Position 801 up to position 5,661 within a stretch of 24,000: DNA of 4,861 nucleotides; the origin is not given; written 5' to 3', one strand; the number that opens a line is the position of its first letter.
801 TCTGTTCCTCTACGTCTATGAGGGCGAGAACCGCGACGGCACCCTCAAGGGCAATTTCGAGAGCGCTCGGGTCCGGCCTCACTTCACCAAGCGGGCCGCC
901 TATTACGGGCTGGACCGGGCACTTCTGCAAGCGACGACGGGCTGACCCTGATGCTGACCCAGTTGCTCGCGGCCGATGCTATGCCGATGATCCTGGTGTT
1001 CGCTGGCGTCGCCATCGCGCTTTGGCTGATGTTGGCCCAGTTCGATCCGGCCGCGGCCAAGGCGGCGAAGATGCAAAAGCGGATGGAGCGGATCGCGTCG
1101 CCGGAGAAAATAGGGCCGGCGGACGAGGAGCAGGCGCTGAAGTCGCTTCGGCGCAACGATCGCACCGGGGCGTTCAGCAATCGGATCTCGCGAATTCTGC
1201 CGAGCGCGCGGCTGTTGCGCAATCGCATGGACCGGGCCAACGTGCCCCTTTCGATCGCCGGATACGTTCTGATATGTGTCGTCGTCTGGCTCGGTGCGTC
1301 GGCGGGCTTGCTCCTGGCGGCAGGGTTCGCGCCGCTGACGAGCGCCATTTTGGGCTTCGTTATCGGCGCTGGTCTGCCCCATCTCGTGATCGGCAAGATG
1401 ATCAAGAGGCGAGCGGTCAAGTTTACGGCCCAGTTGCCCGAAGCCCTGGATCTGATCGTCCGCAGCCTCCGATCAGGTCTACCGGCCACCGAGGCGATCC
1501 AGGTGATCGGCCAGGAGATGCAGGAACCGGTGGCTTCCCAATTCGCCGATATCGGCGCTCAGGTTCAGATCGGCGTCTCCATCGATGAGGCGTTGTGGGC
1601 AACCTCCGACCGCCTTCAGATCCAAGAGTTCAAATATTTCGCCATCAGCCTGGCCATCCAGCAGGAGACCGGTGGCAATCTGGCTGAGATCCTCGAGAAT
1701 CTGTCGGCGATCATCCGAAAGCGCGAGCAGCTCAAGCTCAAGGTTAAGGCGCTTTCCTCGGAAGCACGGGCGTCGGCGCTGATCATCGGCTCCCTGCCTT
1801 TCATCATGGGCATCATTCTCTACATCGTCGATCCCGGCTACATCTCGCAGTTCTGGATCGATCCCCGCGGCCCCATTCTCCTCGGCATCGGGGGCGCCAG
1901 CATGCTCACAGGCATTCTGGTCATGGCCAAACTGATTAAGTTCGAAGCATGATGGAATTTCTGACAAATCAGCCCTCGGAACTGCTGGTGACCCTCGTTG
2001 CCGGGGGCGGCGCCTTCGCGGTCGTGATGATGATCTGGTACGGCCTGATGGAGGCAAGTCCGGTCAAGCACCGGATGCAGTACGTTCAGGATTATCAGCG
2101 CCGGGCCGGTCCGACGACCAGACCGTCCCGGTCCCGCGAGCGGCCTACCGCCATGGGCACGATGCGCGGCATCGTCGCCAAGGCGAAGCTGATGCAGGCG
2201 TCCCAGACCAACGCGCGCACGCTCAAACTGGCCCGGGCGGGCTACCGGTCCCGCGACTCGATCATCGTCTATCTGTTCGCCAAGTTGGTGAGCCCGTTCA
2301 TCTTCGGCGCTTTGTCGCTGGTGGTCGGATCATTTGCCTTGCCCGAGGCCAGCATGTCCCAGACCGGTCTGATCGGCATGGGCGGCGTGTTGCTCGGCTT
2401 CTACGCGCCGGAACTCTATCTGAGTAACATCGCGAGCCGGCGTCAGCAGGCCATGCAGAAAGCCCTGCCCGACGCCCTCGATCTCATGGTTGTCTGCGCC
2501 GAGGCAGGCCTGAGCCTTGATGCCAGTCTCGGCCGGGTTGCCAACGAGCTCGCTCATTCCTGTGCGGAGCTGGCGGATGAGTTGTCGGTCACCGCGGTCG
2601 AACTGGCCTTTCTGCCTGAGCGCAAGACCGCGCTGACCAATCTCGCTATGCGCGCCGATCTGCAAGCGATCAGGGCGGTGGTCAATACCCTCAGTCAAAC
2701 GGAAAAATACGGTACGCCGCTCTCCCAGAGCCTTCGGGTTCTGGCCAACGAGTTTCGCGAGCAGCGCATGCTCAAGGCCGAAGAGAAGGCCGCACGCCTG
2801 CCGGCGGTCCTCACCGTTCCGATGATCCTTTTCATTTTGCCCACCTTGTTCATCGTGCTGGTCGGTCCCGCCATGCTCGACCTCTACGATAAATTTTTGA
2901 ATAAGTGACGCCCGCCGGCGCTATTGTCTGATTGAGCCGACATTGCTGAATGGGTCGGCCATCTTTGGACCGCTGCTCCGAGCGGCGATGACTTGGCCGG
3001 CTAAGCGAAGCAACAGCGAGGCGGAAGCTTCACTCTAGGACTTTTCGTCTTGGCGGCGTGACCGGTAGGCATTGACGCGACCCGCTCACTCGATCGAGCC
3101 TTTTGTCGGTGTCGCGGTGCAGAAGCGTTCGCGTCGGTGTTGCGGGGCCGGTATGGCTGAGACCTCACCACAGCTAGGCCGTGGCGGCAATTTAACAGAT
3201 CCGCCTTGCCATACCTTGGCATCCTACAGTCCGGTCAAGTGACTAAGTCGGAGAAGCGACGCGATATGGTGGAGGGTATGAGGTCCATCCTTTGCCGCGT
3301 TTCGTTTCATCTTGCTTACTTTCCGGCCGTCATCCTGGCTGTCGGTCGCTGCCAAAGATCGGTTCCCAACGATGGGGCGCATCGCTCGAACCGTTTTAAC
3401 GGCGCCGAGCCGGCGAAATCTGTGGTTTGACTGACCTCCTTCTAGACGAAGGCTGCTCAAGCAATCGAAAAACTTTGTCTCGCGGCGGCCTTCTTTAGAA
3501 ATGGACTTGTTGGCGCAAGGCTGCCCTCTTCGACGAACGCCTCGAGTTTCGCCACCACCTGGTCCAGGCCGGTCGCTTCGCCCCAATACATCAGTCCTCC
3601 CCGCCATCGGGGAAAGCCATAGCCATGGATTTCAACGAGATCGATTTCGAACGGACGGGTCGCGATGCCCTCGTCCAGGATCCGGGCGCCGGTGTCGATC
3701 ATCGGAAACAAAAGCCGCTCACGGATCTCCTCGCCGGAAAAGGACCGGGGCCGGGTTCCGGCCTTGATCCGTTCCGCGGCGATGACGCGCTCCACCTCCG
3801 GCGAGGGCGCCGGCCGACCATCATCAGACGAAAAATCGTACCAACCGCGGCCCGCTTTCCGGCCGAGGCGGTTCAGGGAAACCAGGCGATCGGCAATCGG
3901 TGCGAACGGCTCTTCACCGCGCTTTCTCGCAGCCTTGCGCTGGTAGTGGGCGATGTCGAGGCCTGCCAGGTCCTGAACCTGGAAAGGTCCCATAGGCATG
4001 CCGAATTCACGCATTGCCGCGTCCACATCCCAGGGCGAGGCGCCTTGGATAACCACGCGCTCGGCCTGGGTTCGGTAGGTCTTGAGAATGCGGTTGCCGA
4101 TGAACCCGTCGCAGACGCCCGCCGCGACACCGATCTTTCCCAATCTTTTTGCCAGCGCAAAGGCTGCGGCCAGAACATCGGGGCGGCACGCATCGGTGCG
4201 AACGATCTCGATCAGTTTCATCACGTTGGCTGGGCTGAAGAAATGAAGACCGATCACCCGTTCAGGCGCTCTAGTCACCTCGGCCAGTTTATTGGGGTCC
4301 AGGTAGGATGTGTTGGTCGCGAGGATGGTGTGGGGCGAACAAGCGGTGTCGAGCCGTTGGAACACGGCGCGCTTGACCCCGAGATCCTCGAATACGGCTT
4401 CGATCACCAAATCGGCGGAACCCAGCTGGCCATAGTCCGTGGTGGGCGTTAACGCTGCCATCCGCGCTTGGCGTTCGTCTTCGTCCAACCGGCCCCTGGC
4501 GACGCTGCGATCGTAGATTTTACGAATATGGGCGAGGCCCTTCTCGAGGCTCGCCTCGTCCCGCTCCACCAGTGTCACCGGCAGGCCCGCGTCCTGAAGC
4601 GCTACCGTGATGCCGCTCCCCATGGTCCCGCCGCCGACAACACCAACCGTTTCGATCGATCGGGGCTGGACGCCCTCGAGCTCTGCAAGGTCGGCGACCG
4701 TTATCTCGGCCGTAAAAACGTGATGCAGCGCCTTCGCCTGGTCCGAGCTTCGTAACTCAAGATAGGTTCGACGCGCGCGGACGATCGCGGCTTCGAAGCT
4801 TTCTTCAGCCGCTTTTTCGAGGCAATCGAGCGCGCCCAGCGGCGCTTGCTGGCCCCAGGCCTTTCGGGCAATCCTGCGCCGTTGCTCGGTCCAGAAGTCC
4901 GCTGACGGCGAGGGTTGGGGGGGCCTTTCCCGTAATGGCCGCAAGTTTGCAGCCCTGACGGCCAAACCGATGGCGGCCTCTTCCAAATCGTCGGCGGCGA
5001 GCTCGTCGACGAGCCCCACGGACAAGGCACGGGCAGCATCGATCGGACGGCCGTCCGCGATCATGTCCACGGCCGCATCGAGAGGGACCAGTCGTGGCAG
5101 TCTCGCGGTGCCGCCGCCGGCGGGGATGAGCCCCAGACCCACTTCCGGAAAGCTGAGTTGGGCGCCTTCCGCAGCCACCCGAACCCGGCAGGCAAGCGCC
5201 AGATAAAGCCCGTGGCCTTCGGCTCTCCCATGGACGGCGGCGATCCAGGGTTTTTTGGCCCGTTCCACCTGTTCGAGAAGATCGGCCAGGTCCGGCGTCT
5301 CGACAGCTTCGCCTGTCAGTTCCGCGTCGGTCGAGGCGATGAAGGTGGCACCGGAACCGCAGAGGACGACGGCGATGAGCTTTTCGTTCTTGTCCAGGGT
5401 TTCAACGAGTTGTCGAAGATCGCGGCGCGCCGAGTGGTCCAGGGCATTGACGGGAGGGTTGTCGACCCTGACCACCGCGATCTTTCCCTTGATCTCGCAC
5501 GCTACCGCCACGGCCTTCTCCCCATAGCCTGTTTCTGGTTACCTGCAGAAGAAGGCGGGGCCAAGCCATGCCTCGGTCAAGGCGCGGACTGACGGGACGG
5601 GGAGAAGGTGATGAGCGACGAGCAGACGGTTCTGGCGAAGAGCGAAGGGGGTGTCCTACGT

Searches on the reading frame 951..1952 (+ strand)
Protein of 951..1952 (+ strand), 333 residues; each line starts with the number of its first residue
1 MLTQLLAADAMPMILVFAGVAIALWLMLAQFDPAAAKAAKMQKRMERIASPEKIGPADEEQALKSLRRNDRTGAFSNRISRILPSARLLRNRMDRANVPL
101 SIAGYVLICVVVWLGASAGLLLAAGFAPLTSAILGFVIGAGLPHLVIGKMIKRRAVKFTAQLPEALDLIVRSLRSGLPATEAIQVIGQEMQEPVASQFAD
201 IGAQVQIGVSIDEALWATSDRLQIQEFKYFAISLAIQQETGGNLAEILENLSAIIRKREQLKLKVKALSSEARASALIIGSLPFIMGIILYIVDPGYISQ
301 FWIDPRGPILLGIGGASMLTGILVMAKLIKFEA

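Call 7: search_protein_families(library=pfam, proteins=[window:951-1952:+])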
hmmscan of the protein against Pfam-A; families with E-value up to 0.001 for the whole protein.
window:951-1952:+ (333 aa): 1 family
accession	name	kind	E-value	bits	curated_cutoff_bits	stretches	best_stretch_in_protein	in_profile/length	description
PF00482.28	T2SSF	-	1.8e-21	76.9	25.2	1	166-291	2-124/125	Type II secretion system (T2SS), protein F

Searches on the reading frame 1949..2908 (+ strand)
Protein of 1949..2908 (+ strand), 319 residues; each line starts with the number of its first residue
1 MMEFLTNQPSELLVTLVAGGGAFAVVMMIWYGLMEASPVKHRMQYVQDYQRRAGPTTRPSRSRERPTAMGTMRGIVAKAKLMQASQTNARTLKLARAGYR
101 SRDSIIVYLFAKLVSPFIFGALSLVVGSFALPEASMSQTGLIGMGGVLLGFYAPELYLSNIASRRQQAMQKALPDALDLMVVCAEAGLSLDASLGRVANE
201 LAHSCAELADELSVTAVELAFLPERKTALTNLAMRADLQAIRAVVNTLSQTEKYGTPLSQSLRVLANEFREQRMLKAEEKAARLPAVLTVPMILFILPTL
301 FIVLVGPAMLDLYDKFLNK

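Call 7: search_protein_families(library=pfam, proteins=[window:1949-2908:+])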
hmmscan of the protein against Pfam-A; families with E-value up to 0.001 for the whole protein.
window:1949-2908:+ (319 aa): 1 family
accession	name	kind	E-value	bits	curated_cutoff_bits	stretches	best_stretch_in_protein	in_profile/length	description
PF00482.28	T2SSF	-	2.4e-14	53.8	25.2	1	176-305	1-124/125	Type II secretion system (T2SS), protein F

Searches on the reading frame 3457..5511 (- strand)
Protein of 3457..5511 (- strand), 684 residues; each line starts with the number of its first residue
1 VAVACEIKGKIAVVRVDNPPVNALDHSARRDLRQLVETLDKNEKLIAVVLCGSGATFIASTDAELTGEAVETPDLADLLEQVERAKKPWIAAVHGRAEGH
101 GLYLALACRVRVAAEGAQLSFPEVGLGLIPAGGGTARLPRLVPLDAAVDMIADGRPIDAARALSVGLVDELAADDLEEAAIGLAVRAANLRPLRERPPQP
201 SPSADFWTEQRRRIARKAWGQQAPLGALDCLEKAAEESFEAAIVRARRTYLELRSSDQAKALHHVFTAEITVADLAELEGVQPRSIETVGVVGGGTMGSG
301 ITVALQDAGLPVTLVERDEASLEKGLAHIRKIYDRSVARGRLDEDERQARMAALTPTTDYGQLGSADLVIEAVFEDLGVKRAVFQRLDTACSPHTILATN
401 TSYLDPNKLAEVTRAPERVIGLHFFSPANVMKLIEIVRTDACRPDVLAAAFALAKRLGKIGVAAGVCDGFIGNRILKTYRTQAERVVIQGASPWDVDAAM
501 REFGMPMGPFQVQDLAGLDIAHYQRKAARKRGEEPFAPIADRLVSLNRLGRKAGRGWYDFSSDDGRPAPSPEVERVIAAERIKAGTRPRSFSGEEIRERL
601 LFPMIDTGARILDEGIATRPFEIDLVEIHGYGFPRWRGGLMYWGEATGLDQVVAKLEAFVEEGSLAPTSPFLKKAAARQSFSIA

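Call 4: search_protein_families(library=pfam, proteins=[window:3457-5511:-])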
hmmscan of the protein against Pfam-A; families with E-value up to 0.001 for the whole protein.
window:3457-5511:- (684 aa): 5 families
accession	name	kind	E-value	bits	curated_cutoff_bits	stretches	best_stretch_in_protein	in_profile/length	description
PF02737.24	3HCDH_N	-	3.6e-60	203.4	22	1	288-464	1-177/180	3-hydroxyacyl-CoA dehydrogenase, NAD binding domain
PF00378.25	ECH_1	-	3.5e-31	108.9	27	1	6-188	1-191/251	Enoyl-CoA hydratase/isomerase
PF00725.27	3HCDH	-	1.1e-30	106.5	22.1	1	469-559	1-96/97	3-hydroxyacyl-CoA dehydrogenase, C-terminal domain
PF16113.10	ECH_2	-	2.7e-14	53.9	27.2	1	21-175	12-175/335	Enoyl-CoA hydratase/isomerase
PF01266.30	DAO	-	0.00083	19.4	27.9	0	289-321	2-35/353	FAD dependent oxidoreductase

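Call 5: search_protein_families(library=ncbifam, proteins=[window:3457-5511:-])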
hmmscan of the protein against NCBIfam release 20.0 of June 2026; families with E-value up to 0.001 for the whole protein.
window:3457-5511:- (684 aa): 84 families (the best 25 are shown)
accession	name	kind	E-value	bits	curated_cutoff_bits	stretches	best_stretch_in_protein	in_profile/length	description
NF008363.0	PRK11154.1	equivalog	7e-125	417.8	869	1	9-681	14-705/708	fatty acid oxidation complex subunit alpha FadJ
NF008727.0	PRK11730.1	equivalog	9.5e-121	404.4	870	1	18-679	25-710/717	fatty acid oxidation complex subunit alpha FadB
TIGR02441.1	fa_ox_alpha_mit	equivalog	2.9e-106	356.3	964.65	2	213-661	263-713/737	fatty acid oxidation complex subunit alpha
TIGR02440.1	FadJ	equivalog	7.4e-105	351.7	968.45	1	10-662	10-677/699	fatty acid oxidation complex subunit alpha FadJ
TIGR02437.1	FadB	equivalog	1.1e-101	341.4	933.55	1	15-679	21-711/714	fatty acid oxidation complex subunit alpha FadB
NF006124.0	PRK08268.1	subfamily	8.2e-76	256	508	1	284-583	5-310/507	3-hydroxyacyl-CoA dehydrogenase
NF004474.0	PRK05808.1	subfamily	8.4e-67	225.4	408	1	285-560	2-282/283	3-hydroxybutyryl-CoA dehydrogenase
NF005875.0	PRK07819.1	subfamily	1.6e-60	204.9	319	1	285-560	4-286/287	3-hydroxybutyryl-CoA dehydrogenase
TIGR02279.1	PaaC-3OHAcCoADH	equivalog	5.2e-60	203.7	669.4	1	287-574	6-299/503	3-hydroxyacyl-CoA dehydrogenase PaaH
NF006722.0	PRK09260.1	equivalog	5.9e-54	183.3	429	1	286-564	2-285/289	3-hydroxyacyl-CoA dehydrogenase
NF005715.0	PRK07530.1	equivalog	9.9e-54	182.7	420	1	285-567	3-290/292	3-hydroxybutyryl-CoA dehydrogenase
NF004699.0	PRK06035.1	equivalog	6.1e-53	179.9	500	1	285-561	2-291/294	3-hydroxyacyl-CoA dehydrogenase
NF052272.1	Staph_FadB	exception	4.4e-45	154.1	999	2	285-559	2-287/752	3-hydroxyacyl-CoA dehydrogenase/crotonase FadB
NF006143.0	PRK08293.1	equivalog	3.6e-44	151.2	312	1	285-561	3-288/291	3-hydroxyacyl-CoA dehydrogenase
NF006125.0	PRK08269.1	equivalog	1.1e-38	133.2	427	1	286-564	5-300/334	3-hydroxybutyryl-CoA dehydrogenase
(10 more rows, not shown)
